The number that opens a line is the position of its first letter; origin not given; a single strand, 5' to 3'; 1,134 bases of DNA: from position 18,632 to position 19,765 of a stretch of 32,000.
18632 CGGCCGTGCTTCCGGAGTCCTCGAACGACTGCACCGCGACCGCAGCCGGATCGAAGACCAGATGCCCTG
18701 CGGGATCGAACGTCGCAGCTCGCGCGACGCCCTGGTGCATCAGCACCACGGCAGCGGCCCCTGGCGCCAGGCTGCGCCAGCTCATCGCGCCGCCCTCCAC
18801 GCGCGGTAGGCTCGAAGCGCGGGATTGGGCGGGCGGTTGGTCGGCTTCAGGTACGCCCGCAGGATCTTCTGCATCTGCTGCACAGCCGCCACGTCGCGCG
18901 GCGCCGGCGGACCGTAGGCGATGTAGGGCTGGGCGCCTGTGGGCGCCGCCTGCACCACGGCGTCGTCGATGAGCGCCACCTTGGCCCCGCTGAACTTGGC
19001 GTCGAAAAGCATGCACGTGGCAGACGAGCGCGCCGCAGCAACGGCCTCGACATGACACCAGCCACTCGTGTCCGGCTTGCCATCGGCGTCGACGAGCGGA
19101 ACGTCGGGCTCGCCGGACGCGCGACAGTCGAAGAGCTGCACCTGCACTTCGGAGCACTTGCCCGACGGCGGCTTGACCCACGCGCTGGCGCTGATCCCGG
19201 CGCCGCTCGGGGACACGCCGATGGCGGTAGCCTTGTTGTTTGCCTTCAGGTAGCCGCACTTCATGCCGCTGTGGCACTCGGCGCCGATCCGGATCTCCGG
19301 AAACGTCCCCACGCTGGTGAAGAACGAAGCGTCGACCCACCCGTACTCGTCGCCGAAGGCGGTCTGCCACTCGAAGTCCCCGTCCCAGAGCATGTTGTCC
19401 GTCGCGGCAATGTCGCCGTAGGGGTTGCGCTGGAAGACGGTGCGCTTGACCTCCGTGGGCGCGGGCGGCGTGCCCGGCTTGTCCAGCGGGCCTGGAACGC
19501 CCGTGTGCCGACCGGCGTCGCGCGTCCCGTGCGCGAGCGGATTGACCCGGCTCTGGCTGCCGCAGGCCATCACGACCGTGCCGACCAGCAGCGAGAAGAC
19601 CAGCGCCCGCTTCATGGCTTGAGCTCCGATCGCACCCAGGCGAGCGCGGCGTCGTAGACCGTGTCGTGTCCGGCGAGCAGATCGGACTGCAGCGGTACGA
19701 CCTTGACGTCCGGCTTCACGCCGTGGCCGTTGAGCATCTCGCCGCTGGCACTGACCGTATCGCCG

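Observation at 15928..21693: Tandemly duplicated, translationally coupled [S41-like PDZ peptidase + six-Cys lipoprotein] modules: a candidate new protease-lipoprotein partner system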

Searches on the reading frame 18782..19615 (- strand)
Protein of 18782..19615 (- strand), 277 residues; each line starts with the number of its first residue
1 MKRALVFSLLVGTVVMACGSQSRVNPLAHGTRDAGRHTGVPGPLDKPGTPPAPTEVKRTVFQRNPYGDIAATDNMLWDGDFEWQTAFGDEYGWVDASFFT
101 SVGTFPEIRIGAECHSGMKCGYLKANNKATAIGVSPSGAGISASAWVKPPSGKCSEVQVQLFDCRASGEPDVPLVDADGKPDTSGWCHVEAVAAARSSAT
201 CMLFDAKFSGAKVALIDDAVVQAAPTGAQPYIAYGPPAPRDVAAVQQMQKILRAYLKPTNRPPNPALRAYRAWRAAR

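Call 4: search_protein_families(library=pfam, proteins=[window:18782-19615:-], max_evalue=1)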
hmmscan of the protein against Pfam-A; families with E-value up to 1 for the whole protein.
window:18782-19615:- (277 aa): 1 family
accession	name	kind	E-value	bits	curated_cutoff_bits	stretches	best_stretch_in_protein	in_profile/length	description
PF02468.20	PsbN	-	0.55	10.6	25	0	220-238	13-31/43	Photosystem II reaction centre N protein (psbN)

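Call 5: search_protein_families(library=ncbifam, proteins=[window:18782-19615:-], max_evalue=1)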
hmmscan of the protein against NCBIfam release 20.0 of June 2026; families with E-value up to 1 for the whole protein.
window:18782-19615:- (277 aa): 0 families

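Call 8: find_homologous_proteins(query=window:18782-19615:-)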
Query window:18782-19615:- (277 aa): 51 proteins with E <= 0.001 among 6857 candidates.
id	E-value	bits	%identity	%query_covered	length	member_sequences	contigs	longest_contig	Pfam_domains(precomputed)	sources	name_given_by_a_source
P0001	6.2e-187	638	100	100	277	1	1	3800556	-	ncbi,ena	-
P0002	2.3e-153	528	83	95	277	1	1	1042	-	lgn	-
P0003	6.5e-137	474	74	100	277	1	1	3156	-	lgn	-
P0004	1.5e-128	446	72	99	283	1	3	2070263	-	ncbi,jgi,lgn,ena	jgi:hypothetical protein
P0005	2.5e-128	446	70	99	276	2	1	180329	-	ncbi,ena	-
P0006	3.6e-125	435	69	99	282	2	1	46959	-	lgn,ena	-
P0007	6.3e-125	434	70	94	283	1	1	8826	-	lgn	-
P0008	6.5e-118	411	68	97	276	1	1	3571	-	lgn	-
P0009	1.2e-116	407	65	99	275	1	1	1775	-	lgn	-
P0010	1.4e-70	256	46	99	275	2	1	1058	-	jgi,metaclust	metaclust:\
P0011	1.5e-70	256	44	98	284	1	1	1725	-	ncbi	-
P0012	2.6e-67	245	49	80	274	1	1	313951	-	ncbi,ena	-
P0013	2.9e-67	245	49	82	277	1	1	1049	-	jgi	-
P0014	5.8e-67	244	48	88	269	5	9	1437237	-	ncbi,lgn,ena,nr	ncbi:MAG: hypothetical protein KC776_27740 [Myxococcales bacterium]|nr:hypothetical protein [Myxococ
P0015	8.3e-67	244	47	93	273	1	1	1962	-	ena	-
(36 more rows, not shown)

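Call 13: find_related_loci(query=A1, collection=genome_contigs, flank=10000)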
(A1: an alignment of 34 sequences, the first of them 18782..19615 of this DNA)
Query A1 (277 aa) in genome_contigs; peptide patterns used: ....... (x = any residue, [..] = any of these).
59 stretches matched a pattern; 44 encode a relative of the query (tblastn E <= 1e-3); 44 distinct loci.
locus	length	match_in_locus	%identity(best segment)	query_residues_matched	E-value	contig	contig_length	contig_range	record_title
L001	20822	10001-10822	72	3-277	3e-132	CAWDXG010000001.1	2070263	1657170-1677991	MAG: uncultured delta proteobacterium isolate MFD05684.bin.2.78 genome assembly, contig: contig_25481, whole genome shot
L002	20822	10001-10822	70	1-274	1e-131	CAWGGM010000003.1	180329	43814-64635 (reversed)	MAG: uncultured proteobacterium isolate MFD02923.bin.1.35 genome assembly, contig: contig_13787, whole genome shotgun se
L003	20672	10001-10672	51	51-274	7e-71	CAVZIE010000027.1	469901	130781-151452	MAG: uncultured delta proteobacterium isolate MFD02416.bin.2.211 genome assembly, contig: contig_6664, whole genome shot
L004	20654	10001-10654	50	57-274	3e-69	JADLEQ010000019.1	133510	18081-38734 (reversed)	MAG: Polyangiaceae bacterium isolate SJ329 c_000000192167, whole genome shotgun sequence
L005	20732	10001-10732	43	3-252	7e-60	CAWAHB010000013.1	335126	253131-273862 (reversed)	MAG: uncultured delta proteobacterium isolate MFD04944.bin.2.198 genome assembly, contig: contig_43015, whole genome sho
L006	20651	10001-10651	43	55-274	2e-53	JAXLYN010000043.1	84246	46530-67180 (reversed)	MAG: Polyangiaceae bacterium isolate STL-MYX14 C3.142.fa-43, whole genome shotgun sequence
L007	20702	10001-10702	43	42-277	4e-53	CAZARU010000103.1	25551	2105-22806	MAG TPA_asm: uncultured Polyangiaceae bacterium isolate SRP237561_co1_294 genome assembly, contig: NODE_2989_length_2555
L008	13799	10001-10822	37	1-274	7e-53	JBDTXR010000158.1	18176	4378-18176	MAG: Byssovorax sp. isolate cluster4_bin.120 NODE_5973_length_18176_cov_14.255670, whole genome shotgun sequence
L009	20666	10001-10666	41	57-277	5e-50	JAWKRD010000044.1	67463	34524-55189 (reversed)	MAG: Polyangiaceae bacterium isolate ABC1.109 ABC1.109.fa-44, whole genome shotgun sequence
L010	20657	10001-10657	40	56-273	2e-48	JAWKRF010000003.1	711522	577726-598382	MAG: Polyangiaceae bacterium isolate AC1.156 AC1.156.fa-3, whole genome shotgun sequence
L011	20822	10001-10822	36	3-277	5e-46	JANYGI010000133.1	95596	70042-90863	MAG: Byssovorax sp. isolate 341R_metabinner_12 341R_k141_12170, whole genome shotgun sequence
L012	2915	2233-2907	40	2-230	2e-45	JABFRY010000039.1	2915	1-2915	MAG: Acidobacteria bacterium isolate S-RSF-IL-05 seq_22656, whole genome shotgun sequence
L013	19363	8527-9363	34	3-274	9e-44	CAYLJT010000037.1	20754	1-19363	MAG TPA_asm: uncultured Polyangiaceae bacterium isolate SRP173033_co1_384 genome assembly, contig: NODE_4418_length_2075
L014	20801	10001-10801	37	8-275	2e-43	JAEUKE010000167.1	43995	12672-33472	MAG: Myxococcales bacterium isolate new MAG-87 k141_661181, whole genome shotgun sequence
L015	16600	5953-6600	34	57-274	2e-41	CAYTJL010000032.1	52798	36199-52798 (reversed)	MAG TPA_asm: uncultured Polyangiaceae bacterium isolate SRP189682_co1_9 genome assembly, contig: NODE_665_length_52798_c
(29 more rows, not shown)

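Call 17: search_solved_structures(query=A1, max_evalue=10, show_alignments=2)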
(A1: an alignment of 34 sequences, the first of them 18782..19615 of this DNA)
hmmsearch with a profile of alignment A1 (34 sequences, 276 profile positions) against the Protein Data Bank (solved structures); distinct sequences matched with E-value up to 10: 1.
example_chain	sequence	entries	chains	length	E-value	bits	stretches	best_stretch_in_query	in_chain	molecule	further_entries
8ylf_A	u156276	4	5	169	0.19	14.4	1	205-243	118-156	MarR family transcriptional regulator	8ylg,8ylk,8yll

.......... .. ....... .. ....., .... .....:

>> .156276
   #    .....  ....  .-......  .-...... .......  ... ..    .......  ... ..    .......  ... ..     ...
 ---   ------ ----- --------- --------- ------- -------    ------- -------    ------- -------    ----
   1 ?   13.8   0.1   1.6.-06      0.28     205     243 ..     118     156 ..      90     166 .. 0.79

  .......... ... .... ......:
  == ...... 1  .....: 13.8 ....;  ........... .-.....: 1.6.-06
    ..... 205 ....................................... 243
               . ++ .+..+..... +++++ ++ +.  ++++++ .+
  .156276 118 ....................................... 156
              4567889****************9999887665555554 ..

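Call 31: predict_structure(alignment_id=A1)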
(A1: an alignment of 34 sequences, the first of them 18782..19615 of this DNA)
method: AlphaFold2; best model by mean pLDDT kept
length: 277 residues; sequences in the alignment: 34
mean_pLDDT: 72.4   pTM: 0.62
mean pLDDT of the five models: 72.4, 71.0, 70.1, 70.0, 67.5
residues with pLDDT >= 90: 93; 70-90: 72; 50-70: 39; < 50: 73
segments of 3 or more residues with pLDDT < 50: 19-36, 42-45, 58-76, 78-105
pLDDT, mean of each block of 10 residues (from residue 1): 54 52 43 47 52 54 41 48 41 37 58 88 91 81 95 95 88 91 97 90 94 92 91 80 92 76 75 89
secondary structure, 60 per line:
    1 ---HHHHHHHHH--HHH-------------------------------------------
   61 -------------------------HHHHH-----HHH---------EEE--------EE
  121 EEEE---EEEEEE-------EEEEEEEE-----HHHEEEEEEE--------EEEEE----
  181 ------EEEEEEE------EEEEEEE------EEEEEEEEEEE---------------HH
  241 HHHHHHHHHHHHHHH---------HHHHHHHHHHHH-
elements in order: H4-12 H86-90 E108-110 E119-124 E128-133 E141-148 E157-163 E172-176 E187-193 E200-206 E213-223 H239-255 H265-276

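Call 34: fold_search(model_id=the predicted structure, library=pdb)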
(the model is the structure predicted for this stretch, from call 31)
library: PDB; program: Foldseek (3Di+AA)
matches with E <= 10: 1609; with E <= 0.001: 6
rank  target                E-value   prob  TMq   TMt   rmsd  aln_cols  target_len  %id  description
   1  2zew_A                3.5e-04  1.00  0.30  0.51   4.6       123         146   14  Family 16 Cabohydrate Binding Domain Module 1 (released 2008-03-04)
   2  3oea_A                6.1e-04  1.00  0.30  0.51   4.7       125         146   15  Crystal structure of the Q121E mutants of C.polysaccharolyticus CBM16-1 bound to cellopentaose (released 2010-08-25)
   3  7uai_C                6.1e-04  1.00  0.28  0.16   5.1       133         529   16  Meprin alpha helix in complex with fetuin-B (released 2022-11-02)
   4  2zex_A                6.5e-04  1.00  0.31  0.53   4.3       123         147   14  Family 16 carbohydrate binding module (released 2008-03-04)
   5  7uab_H                7.7e-04  1.00  0.26  0.15   5.5       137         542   15  Human pro-meprin alpha (zymogen state) (released 2022-11-02)
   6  2zey_B                8.6e-04  1.00  0.29  0.49   5.1       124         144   16  Family 16 carbohydrate binding module (released 2008-03-04)
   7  7uab_E                1.2e-03  1.00  0.29  0.16   5.4       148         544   13  Human pro-meprin alpha (zymogen state) (released 2022-11-02)
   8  8a28_A                1.3e-03  1.00  0.29  0.22   5.2       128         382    9  Structure of the astacin zymogen of LAST-MAM from Limulus polyphemus (released 2022-10-19)
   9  5l73_A                1.4e-03  1.00  0.27  0.39   5.0       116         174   16  MAM domain of human neuropilin-1 (released 2016-10-26)
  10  6tfj_B                1.4e-03  0.99  0.29  0.12  13.1       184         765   10  Vip3Aa protoxin structure (released 2020-08-12)
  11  7uac_H                1.5e-03  1.00  0.27  0.16   5.6       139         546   12  Human pro-meprin alpha (zymogen state) (released 2022-11-02)
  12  8xmz_A                1.8e-03  1.00  0.29  0.52   5.3       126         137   13  Crystal structure of a novel porphyran-binding carbohydrate binding module (released 2024-01-17)
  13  5l73_B                1.8e-03  1.00  0.29  0.42   4.7       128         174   12  MAM domain of human neuropilin-1 (released 2016-10-26)
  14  3oeb_A                2.0e-03  1.00  0.30  0.51   4.8       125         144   14  Crystal structure of the Q121E mutant of C.polysaccharolyticus CBM16-1 bound to mannopentaose (released 2010-08-25)
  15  7r1e_B                2.0e-03  1.00  0.29  0.14  10.2       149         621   12  Mosquitocidal Cry11Ba determined at pH 10.4 from naturally-occurring nanocrystals by Serial femtosecond crystallograph (released 2022-07-27)
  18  2zew_B                2.7e-03  1.00  0.31  0.53   4.3       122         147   13  Family 16 Cabohydrate Binding Domain Module 1 (released 2008-03-04)
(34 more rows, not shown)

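Call 35: search_protein_representatives(alignment_id=A1)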
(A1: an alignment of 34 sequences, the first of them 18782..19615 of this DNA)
Query: 34 sequences, 276 profile positions. Proteins with E-value up to 0.001 (for the whole library): 325; up to 1e-10: 297; up to 1e-30: 209. The best 150 are listed.
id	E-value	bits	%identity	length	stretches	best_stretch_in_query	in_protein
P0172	4.7e-103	360.8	-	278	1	7-276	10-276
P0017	8.2e-103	360.0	-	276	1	4-276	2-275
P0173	1.2e-89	316.8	-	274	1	1-275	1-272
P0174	1.6e-86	306.5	-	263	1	18-275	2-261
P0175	6.1e-86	304.7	-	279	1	3-274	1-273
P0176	9.1e-86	304.1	-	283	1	10-274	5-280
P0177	1.0e-82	294.1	-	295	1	7-275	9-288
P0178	2.1e-81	289.8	-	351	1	8-275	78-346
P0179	2.8e-81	289.4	-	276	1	12-274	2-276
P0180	8.5e-75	268.1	-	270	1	8-271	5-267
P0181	1.4e-73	264.1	-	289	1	10-274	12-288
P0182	6.0e-73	262.1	-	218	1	60-274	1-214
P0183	7.0e-73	261.8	-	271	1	4-273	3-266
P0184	1.2e-72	261.1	-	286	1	7-275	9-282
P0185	1.3e-70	254.4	-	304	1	7-275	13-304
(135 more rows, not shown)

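Call 46: find_encoding_contigs(protein=P0001, flank=6000, max_places=3)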
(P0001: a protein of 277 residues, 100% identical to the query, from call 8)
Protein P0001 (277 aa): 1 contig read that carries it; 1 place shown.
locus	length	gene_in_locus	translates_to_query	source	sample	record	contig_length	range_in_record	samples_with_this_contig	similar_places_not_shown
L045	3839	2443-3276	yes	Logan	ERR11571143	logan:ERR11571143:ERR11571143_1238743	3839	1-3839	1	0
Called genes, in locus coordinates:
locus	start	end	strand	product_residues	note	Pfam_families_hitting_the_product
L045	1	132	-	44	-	?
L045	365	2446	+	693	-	PF03572:Peptidase_S41 (faint)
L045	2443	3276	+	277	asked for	-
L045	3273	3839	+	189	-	?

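Call 54: search_protein_families(library=pfam, alignment_id=A1, max_evalue=1)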
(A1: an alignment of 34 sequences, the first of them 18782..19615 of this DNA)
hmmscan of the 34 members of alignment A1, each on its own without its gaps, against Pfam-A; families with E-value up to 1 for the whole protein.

A. member 1, window:18782-19615:- (277 aa): 1 family
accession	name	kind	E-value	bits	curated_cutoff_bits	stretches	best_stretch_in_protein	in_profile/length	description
PF02468.20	PsbN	-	0.55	10.6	25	0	220-238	13-31/43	Photosystem II reaction centre N protein (psbN)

B. families by the number of members that match (of 34 scanned): 8 families
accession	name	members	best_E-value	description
PF04625.18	DEC-1_N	1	0.011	DEC-1 protein, N-terminal region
PF03578.20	HGWP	1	0.04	HGWP repeat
PF05757.16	PsbQ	1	0.045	Oxygen evolving enhancer protein 3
PF16060.10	DUF4802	1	0.29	Domain of unknown function (DUF4802)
PF21106.3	YtxK_like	1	0.35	YtxK N-terminal helical domain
PF02468.20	PsbN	1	0.55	Photosystem II reaction centre N protein (psbN)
PF22447.2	EEP_ig-like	1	0.64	Endonuclease/exonuclease/phosphatase family, ig-like domain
PF21949.1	NoBody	1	0.66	Negative regulator of P-body association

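Call 66: list_cluster_members(proteins=[window:18782-19615:-, window:19612-21693:-, window:15928-16740:-, window:16737-18785:-])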
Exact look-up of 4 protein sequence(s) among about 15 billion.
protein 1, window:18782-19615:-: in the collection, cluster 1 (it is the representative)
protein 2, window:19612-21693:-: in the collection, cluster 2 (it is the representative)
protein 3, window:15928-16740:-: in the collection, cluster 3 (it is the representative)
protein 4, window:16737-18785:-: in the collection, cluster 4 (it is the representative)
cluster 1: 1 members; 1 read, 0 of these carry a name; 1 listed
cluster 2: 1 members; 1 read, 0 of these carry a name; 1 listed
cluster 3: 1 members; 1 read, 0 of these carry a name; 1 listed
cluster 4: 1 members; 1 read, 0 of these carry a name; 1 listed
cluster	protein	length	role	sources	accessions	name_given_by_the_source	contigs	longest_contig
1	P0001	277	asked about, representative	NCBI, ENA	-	-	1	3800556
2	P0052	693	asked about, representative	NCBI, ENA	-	-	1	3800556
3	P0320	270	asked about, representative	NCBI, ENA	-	-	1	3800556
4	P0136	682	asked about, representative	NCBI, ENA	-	-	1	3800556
